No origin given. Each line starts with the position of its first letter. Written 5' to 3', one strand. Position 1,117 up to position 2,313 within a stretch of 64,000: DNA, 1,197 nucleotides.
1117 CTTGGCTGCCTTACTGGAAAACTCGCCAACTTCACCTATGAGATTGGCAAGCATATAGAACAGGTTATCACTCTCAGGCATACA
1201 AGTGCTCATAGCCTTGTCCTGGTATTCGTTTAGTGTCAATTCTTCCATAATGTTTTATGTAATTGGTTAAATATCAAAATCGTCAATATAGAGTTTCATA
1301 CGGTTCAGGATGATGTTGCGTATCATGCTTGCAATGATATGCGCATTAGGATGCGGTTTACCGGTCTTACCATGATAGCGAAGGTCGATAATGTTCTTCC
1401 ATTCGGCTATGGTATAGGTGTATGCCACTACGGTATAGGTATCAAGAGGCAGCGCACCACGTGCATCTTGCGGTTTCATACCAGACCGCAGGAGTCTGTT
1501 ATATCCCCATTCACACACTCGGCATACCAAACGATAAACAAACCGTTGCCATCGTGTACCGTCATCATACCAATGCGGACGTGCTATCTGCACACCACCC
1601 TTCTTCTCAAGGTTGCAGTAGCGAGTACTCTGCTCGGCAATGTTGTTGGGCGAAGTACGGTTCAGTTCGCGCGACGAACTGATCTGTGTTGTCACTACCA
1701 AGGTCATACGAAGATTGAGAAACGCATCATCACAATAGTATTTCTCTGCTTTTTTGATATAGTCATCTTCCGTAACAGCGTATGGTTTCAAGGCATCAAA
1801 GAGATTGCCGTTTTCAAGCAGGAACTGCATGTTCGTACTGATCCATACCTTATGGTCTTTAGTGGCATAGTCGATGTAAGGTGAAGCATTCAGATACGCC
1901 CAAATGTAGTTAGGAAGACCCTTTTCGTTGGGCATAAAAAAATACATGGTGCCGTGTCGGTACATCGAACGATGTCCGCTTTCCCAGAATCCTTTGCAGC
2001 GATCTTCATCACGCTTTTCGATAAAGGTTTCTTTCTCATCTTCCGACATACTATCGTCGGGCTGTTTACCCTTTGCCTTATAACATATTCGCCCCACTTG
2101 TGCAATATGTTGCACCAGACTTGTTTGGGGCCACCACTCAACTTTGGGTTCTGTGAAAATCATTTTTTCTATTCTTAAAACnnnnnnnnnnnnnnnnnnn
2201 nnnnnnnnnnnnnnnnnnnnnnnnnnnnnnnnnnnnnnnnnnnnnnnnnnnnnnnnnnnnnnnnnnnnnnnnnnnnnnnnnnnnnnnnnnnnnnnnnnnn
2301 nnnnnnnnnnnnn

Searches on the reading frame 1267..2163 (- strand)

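Call 75: search_protein_families(library=pfam, proteins=[window:1267-2163:-], max_evalue=0.001)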
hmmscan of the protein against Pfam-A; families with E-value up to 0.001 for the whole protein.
window:1267-2163:- (298 aa): 1 family
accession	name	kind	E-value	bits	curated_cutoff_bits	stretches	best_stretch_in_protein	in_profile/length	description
PF02511.20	Thy1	-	1.5e-15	57.9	24.8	1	147-264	53-167/191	Thymidylate synthase complementing protein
